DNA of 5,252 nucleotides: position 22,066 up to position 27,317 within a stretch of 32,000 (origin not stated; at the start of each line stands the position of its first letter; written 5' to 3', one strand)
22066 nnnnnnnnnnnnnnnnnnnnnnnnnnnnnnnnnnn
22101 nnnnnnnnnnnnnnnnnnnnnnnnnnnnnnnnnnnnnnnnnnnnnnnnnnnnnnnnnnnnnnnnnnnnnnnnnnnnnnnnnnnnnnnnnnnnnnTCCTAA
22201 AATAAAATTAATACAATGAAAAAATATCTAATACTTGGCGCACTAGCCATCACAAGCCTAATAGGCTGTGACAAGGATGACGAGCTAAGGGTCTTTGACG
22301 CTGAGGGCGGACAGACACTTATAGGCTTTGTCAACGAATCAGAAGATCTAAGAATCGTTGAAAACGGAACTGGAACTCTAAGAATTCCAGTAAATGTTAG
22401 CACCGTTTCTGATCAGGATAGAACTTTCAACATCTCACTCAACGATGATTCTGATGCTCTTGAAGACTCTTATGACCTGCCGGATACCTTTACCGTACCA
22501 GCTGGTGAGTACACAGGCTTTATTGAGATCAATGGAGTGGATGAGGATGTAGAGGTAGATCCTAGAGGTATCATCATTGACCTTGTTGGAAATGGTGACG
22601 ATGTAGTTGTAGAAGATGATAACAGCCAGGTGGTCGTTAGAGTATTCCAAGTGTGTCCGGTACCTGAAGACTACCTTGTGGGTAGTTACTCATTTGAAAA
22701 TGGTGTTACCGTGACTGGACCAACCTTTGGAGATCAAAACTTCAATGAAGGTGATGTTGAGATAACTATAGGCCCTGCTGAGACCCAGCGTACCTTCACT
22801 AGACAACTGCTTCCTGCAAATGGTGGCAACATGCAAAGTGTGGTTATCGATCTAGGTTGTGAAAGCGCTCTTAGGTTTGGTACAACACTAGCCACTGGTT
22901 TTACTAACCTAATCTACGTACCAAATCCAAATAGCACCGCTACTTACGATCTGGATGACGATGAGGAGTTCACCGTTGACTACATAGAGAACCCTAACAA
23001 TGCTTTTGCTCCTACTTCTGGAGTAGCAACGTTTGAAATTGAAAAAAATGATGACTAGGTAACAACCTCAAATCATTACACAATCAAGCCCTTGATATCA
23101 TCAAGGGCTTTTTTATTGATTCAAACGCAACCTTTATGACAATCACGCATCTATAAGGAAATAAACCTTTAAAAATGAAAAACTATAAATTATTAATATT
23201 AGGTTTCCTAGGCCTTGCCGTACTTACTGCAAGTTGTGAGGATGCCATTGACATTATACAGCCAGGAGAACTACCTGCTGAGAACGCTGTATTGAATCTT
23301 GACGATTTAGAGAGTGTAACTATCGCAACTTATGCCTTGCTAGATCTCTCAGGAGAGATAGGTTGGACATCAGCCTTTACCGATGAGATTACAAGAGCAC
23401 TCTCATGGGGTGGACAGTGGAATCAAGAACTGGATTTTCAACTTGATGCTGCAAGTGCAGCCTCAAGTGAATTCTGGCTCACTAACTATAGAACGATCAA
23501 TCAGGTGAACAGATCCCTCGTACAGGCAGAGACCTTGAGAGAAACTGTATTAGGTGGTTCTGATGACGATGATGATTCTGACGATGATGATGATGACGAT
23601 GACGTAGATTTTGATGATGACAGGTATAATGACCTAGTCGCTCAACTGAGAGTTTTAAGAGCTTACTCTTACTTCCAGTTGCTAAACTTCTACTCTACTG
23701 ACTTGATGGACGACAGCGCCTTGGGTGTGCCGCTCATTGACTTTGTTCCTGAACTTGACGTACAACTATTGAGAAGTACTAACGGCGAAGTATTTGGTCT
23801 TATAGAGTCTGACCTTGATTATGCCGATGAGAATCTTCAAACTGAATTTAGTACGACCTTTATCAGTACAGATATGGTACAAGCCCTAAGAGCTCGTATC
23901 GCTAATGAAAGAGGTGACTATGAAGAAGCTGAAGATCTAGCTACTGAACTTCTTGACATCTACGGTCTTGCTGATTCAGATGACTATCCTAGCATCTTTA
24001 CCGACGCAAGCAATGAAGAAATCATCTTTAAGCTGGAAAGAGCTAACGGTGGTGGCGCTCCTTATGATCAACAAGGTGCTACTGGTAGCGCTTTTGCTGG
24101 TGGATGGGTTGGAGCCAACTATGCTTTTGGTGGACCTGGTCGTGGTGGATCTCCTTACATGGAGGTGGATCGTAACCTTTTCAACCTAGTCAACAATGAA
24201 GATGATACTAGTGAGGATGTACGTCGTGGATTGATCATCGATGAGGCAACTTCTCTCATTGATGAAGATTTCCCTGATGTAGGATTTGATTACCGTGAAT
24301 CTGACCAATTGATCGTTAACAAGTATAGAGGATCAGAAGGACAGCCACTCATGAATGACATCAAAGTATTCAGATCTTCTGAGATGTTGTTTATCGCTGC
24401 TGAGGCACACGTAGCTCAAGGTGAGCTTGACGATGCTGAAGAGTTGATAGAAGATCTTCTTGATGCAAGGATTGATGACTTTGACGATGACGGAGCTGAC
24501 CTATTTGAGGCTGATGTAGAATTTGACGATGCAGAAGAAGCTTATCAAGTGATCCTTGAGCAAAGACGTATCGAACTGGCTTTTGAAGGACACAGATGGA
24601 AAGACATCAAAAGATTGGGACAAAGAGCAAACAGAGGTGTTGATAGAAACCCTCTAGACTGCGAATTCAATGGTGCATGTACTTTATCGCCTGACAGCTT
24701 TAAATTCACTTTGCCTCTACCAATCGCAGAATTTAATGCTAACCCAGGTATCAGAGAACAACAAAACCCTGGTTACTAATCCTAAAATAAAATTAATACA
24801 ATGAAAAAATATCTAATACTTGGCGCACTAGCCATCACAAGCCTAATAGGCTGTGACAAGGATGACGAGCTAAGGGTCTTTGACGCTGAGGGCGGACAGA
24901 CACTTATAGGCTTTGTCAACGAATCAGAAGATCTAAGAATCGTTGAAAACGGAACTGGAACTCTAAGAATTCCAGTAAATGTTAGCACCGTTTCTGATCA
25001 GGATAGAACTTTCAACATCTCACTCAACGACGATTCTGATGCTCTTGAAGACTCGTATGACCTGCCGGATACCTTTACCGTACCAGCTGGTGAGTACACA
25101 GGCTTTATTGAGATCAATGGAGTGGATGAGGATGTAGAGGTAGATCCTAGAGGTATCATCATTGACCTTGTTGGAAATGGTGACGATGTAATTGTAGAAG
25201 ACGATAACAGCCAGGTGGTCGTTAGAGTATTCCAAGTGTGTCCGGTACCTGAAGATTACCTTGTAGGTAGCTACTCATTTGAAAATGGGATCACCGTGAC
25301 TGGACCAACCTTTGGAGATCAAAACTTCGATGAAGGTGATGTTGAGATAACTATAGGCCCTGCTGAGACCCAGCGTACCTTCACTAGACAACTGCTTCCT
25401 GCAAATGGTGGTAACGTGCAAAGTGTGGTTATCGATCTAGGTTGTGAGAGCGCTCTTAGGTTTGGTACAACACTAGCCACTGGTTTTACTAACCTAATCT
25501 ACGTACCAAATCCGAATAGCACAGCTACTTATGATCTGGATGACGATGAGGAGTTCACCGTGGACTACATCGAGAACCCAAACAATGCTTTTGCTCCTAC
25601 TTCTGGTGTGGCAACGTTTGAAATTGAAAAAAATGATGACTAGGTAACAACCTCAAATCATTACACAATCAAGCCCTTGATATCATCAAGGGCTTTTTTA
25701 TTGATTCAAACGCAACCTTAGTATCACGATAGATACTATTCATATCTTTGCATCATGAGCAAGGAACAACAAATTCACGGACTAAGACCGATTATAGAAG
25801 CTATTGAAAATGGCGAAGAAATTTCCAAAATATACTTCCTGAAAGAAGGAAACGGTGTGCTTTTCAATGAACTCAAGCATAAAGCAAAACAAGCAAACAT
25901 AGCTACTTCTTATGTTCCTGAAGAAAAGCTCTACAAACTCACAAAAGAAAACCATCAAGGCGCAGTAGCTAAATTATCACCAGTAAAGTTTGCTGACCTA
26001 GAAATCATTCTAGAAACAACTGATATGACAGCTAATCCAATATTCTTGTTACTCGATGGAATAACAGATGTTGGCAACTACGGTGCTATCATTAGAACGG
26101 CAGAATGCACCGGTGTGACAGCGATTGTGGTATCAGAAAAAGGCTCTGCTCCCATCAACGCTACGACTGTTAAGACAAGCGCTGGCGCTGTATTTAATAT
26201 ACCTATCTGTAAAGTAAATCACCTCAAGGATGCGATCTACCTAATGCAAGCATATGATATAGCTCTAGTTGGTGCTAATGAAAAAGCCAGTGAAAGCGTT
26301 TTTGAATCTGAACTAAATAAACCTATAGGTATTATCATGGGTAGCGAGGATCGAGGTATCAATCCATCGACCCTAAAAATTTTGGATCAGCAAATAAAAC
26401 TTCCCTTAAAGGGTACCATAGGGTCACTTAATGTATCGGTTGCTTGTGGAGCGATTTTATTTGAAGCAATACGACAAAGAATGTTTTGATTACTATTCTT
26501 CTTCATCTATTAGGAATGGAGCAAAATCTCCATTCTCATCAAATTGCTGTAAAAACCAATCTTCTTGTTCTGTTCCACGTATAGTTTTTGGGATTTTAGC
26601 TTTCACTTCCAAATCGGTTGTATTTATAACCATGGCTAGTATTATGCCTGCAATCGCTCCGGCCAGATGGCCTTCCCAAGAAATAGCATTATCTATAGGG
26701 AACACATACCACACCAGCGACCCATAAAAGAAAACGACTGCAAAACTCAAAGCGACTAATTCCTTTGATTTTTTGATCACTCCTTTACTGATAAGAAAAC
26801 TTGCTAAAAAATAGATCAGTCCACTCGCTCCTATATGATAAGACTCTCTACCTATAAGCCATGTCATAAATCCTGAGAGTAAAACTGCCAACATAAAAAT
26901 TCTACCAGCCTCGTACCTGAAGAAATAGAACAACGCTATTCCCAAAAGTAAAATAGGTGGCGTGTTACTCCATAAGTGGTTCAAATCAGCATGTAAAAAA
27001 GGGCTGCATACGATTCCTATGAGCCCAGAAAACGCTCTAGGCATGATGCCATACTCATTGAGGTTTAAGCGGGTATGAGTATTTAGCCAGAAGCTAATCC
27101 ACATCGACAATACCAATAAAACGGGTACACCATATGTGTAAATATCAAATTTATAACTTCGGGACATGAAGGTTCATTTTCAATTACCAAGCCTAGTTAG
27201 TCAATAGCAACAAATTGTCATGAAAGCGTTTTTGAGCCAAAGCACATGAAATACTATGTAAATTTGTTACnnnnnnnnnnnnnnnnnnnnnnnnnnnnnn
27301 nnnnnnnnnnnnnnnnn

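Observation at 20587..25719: Duplicated susD-lipoprotein module with sharply mosaic divergence: 1,859 bp identical, then 22 substitutions in 580 bp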

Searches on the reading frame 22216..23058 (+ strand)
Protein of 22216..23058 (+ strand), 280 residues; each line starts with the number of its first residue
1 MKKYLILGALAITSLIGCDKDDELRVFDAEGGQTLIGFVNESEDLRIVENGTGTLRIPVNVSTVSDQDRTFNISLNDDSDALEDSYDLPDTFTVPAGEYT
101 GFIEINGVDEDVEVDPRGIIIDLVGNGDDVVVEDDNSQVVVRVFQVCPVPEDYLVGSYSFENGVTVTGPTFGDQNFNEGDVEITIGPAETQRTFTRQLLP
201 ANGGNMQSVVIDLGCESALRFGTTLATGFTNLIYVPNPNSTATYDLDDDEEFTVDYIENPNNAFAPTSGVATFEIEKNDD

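Call 5: search_protein_families(library=pfam, proteins=[window:22216-23058:+])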
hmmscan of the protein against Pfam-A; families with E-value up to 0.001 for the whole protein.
window:22216-23058:+ (280 aa): 0 families
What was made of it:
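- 22216..23058 (+): Surface lipoprotein (SLP) gene, copy 1 (280 aa), in the SusE-like accessory position. No Pfam match (call 5).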

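Call 6: search_protein_families(library=ncbifam, proteins=[window:22216-23058:+])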
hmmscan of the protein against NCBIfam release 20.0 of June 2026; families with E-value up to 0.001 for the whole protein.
window:22216-23058:+ (280 aa): 0 families

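Call 7: find_encoding_contigs(protein=window:22216-23058:+, flank=10000, max_places=10)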
Protein window:22216-23058:+ (280 aa): no gene with exactly this product is on record in the collection.

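Call 10: find_homologous_proteins(query=window:22216-23058:+)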
Query window:22216-23058:+ (280 aa): 8 proteins with E <= 0.001 among 1967 candidates.
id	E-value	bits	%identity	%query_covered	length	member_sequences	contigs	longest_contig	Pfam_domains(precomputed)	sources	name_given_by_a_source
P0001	1.9e-177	606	99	100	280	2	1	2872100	-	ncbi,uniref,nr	ncbi:hypothetical protein [Nonlabens ponticola]|uniref:Uncharacterized protein n=1 Tax=Nonlabens pon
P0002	1.3e-31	128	34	99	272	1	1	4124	-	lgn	-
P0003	4.3e-31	126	36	93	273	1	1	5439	-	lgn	-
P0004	3.7e-29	120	32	99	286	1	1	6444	-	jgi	jgi:hypothetical protein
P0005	6.1e-29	119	41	69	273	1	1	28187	-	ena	-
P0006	4.7e-28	116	34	92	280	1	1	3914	-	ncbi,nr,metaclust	ncbi:hypothetical protein AB832_03155 [Flavobacteriaceae bacterium (ex Bugula neritina AB1)]|nr:hypo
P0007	2.9e-24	104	32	94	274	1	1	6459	-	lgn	-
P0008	1.5e-10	59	31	48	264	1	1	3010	-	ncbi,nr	ncbi:MAG: hypothetical protein KJN76_05945 [Eudoraea sp.]|nr:hypothetical protein [Eudoraea sp.]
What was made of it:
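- On Genuine in-genome tandem segmental duplication: The only indirect evidence is the single 2,872,100-bp contig (call 10).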

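Call 12: find_encoding_contigs(protein=P0001, flank=10000, max_places=10)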
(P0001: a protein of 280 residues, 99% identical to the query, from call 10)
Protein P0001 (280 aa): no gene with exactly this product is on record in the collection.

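Call 18: find_related_loci(query=window:22216-23058:+, collection=metagenome_contigs, flank=10000)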
Query window:22216-23058:+ (280 aa) in metagenome_contigs; peptide patterns used: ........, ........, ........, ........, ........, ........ (x = any residue, [..] = any of these).
138 stretches matched a pattern, but none encodes a relative of the query by tblastn (E <= 1e-3).

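Call 33: search_solved_structures(query=window:22216-23058:+, max_evalue=1)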
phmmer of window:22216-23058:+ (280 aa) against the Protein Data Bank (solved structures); distinct sequences matched with E-value up to 1: 3.
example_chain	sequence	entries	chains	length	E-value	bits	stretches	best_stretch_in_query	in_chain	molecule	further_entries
3nqk_A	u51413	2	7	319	0.038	16.5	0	82-131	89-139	uncharacterized protein | Multidomain protein including DUF1735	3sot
2osg_A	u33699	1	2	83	0.16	14.5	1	154-211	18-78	Tight junction protein ZO-2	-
3e17_A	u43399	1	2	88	0.18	14.3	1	154-211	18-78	Tight junction protein ZO-2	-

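Call 35: list_cluster_members(proteins=[P0001, window:22216-23055:+, window:20590-22191:+, window:17539-20571:+])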
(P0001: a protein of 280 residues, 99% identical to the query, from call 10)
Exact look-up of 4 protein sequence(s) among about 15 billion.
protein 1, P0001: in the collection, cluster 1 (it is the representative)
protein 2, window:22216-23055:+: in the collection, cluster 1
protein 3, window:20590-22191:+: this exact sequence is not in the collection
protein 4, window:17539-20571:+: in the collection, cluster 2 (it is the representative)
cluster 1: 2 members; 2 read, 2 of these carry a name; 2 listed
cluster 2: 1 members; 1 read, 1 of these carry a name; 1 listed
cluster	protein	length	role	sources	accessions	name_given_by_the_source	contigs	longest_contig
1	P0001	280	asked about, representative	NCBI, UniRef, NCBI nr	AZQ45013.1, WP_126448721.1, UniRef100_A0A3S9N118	hypothetical protein [Nonlabens ponticola] | Uncharacterized protein n=1 Tax=Nonlabens ponticola TaxID=2496866 RepID=A0A3S9N118_9FLAO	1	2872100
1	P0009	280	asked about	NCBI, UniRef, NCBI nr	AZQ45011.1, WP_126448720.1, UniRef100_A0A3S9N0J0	hypothetical protein [Nonlabens ponticola] | Uncharacterized protein n=1 Tax=Nonlabens ponticola TaxID=2496866 RepID=A0A3S9N0J0_9FLAO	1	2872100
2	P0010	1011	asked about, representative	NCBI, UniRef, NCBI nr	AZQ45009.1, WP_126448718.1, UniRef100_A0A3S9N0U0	SusC/RagA family TonB-linked outer membrane protein [Nonlabens ponticola] | SusC/RagA family TonB-linked outer membrane protein n=1 Tax=Nonlabens ponticola ...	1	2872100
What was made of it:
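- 22216..23058 (+): Deposited as AZQ45011 (call 35).
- No third N. ponticola paralog exists in the protein collection, so the donor is not an annotated gene of the same genome (calls 10, 35). The only record of this species is one assembly (calls 10, 35).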

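Call 42: predict_structure(alignment_id=A1)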
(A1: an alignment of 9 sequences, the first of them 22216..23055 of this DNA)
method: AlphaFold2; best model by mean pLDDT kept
length: 280 residues; sequences in the alignment: 9
mean_pLDDT: 72.8   pTM: 0.59
mean pLDDT of the five models: 72.8, 72.0, 66.9, 66.5, 65.7
residues with pLDDT >= 90: 34; 70-90: 158; 50-70: 42; < 50: 46
segments of 3 or more residues with pLDDT < 50: 1-31, 217-219, 221-229, 241-243
pLDDT, mean of each block of 10 residues (from residue 1): 40 36 40 78 83 87 84 93 91 88 89 84 81 86 82 85 71 75 81 72 65 57 43 62 64 75 70 79
secondary structure, 60 per line:
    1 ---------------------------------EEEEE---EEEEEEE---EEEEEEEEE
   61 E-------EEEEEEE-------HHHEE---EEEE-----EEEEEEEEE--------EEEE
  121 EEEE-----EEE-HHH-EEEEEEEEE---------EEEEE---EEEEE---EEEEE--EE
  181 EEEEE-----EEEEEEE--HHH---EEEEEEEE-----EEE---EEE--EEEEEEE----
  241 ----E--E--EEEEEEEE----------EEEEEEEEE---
elements in order: E34-38 E42-48 E52-61 E69-75 E91-94 E100-108 E117-124 E130-132 E138-146 E156-160 E164-168 E172-176 E179-185 E191-197 E206-213 E219-221 E225-227 E230-236 E251-258 E269-277

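Call 45: fold_search(model_id=the predicted structure, library=pdb)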
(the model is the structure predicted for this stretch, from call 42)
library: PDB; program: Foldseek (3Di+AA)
matches with E <= 10: 1606; with E <= 0.001: 78
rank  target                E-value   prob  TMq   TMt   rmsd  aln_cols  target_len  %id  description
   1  3sot_B                1.9e-09  1.00  0.28  0.27  14.5       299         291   13  Crystal structure of a Multidomain protein including DUF1735 (BACOVA_03322) from Bacteroides ovatus at 2.80 A resoluti (released 2011-07-27)
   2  3sot_A                2.5e-09  1.00  0.30  0.28  14.8       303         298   13  Crystal structure of a Multidomain protein including DUF1735 (BACOVA_03322) from Bacteroides ovatus at 2.80 A resoluti (released 2011-07-27)
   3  3nqk                  6.7e-09  1.00  0.32  0.30  14.6       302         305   14  Crystal structure of a STRUCTURAL GENOMICS, UNKNOWN FUNCTION (BACOVA_03322) from Bacteroides ovatus at 2.61 A resolution (released 2010-08-04)
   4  3p02                  1.3e-08  1.00  0.34  0.31  15.5       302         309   13  Crystal structure of a protein of unknown function (BACOVA_00267) from Bacteroides ovatus at 1.55 A resolution (released 2010-10-20)
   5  3sot_C                4.8e-08  1.00  0.27  0.26  14.4       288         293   13  Crystal structure of a Multidomain protein including DUF1735 (BACOVA_03322) from Bacteroides ovatus at 2.80 A resoluti (released 2011-07-27)
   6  3sot_E                5.1e-08  1.00  0.29  0.28  14.7       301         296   13  Crystal structure of a Multidomain protein including DUF1735 (BACOVA_03322) from Bacteroides ovatus at 2.80 A resoluti (released 2011-07-27)
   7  4qni                  6.8e-07  1.00  0.31  0.27  15.3       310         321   11  Crystal structure of an auxiliary nutrient binding protein (BT3507) from Bacteroides thetaiotaomicron VPI-5482 at 2.30 A (released 2014-08-13)
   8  9iv8                  2.0e-06  1.00  0.33  0.13  19.8       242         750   11  Cryo-EM structure of human NCX1 in PIP2 diC8 bound state (released 2025-03-19)
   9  8sgj_A                2.8e-06  1.00  0.33  0.13  18.5       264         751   11  Cryo-EM structure of human NCX1 in apo inactivated state (released 2023-10-11)
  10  4jx0_A                3.5e-06  1.00  0.33  0.31  12.7       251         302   10  Crystal structure of a two domain protein with unknown function (BF3416) from Bacteroides fragilis NCTC 9343 at 2.90 A (released 2013-05-15)
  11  3rb7_B                4.3e-06  1.00  0.33  0.38  16.2       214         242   10  Crystal structure of CBD12 from CALX1.2 (released 2011-11-02)
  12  4dqa                  5.9e-06  1.00  0.32  0.26  18.3       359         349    9  Crystal structure of a putative carbohydrate binding protein (BACOVA_03559) from Bacteroides ovatus ATCC 8483 at 1.50 A  (released 2012-03-21)
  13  8sgt_A                1.5e-05  1.00  0.34  0.15  25.1       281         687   11  Cryo-EM structure of human NCX1 in Ca2+ bound, activated state (group II in the presence of 0.5 mM Ca2+) (released 2023-10-11)
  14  3rb7_G                1.7e-05  1.00  0.33  0.37  13.0       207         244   11  Crystal structure of CBD12 from CALX1.2 (released 2011-11-02)
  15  8jp0                  2.0e-05  1.00  0.33  0.14  17.8       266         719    9  structure of human sodium-calciumexchanger NCX1 (released 2024-01-03)
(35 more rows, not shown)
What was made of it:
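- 22216..23058 (+): AlphaFold model at pLDDT 73 shows two beta-sandwich domains, and the best PDB matches are Bacteroides PUL lipoproteins (calls 42, 45).
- On SusC/SusD-type TonB-dependent uptake complex with an accessory surface lipoprotein: The best Foldseek matches are BACOVA_03322 (DUF1735), BACOVA_00267 and BT3507, at E 2e-9 to 7e-7 but with low TM (about 0.3) because the domains sit at different angles (calls 42, 45).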

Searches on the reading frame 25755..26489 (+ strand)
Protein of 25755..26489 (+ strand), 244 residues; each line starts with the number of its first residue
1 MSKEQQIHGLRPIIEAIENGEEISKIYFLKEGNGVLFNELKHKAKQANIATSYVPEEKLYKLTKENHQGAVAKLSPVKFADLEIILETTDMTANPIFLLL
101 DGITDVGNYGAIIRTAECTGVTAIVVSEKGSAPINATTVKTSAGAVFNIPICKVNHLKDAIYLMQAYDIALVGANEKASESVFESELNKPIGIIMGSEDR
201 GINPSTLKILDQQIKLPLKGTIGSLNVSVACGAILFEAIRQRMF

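Call 5: search_protein_families(library=pfam, proteins=[window:25755-26489:+])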
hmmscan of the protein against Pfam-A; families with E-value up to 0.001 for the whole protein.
window:25755-26489:+ (244 aa): 2 families
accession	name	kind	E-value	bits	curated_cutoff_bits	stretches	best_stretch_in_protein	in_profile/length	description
PF00588.24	SpoU_methylase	-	7e-35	120.6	29.7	1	96-235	2-141/142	SpoU rRNA Methylase family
PF08032.17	SpoU_sub_bind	-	2.3e-14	53.9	22.8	1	7-78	2-74/76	RNA 2'-O ribose methyltransferase substrate binding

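Call 6: search_protein_families(library=ncbifam, proteins=[window:25755-26489:+])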
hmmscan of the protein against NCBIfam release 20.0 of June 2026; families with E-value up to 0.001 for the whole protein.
window:25755-26489:+ (244 aa): 8 families
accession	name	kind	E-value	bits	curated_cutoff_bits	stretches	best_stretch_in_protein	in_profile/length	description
TIGR00186.1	rRNA_methyl_3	equivalog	1.9e-56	191.2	160.15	1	5-242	3-240/240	23S rRNA (guanosine(2251)-2'-O)-methyltransferase RlmB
NF008386.0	PRK11181.1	equivalog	3.3e-47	160.8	366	1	7-243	5-243/244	23S rRNA (guanosine(2251)-2'-O)-methyltransferase RlmB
NF008295.0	PRK11081.1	equivalog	1.1e-21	77.5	227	1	94-242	18-165/230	tRNA (guanosine(18)-2'-O)-methyltransferase TrmH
NF000477.1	NshR_TsnR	equivalog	5.5e-20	71.9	425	1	7-241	34-263/266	NshR/TsnR family 23S rRNA methyltransferase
NF008117.0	PRK10864.1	equivalog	2.9e-18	66.2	267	1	20-242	123-342/344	tRNA/rRNA methyltransferase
NF000035.1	nosihep_NshR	exception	6.8e-12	45.4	500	1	97-238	118-260/274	NshR family nosiheptide/thiostrepton resistance 23S rRNA methyltransferase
TIGR00185.1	tRNA_yibK_trmL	equivalog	2.1e-06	27.7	190.6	1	171-242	76-148/154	tRNA (uridine(34)/cytosine(34)/5-carboxymethylaminomethyluridine(34)-2'-O)-methyltransferase TrmL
NF007683.0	PRK10358.1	equivalog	0.00089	19.2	282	0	192-242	96-148/157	tRNA (uridine(34)/cytosine(34)/5-carboxymethylaminomethyluridine(34)-2'-O)-methyltransferase TrmL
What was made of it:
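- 25755..26489 (+): rlmB, the conserved right-hand flank, with a TAnnTTTG box at 25743-25750. TIGR00186 (call 6).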

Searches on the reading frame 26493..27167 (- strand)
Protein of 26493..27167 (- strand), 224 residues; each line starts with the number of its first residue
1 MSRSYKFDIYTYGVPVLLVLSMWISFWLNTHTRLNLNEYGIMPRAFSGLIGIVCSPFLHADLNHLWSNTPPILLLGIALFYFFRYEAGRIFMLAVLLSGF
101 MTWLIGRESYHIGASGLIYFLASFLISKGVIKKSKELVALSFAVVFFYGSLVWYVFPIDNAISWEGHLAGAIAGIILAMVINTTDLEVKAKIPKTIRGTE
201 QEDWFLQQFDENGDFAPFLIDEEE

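Call 5: search_protein_families(library=pfam, proteins=[window:26493-27167:-])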
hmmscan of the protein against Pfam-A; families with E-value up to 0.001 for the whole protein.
window:26493-27167:- (224 aa): 1 family
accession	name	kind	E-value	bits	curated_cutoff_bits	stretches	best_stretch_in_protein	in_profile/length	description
PF01694.28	Rhomboid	-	6.4e-15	56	22.6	1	50-181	5-140/143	Rhomboid domain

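Call 6: search_protein_families(library=ncbifam, proteins=[window:26493-27167:-])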
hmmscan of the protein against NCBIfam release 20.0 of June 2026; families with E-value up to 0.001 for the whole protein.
window:26493-27167:- (224 aa): 1 family
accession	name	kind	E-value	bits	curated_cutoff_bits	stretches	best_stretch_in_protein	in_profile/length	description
TIGR03902.1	rhom_GG_sort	equivalog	1.1e-05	25.4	84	1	53-178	20-153/154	rhombosortase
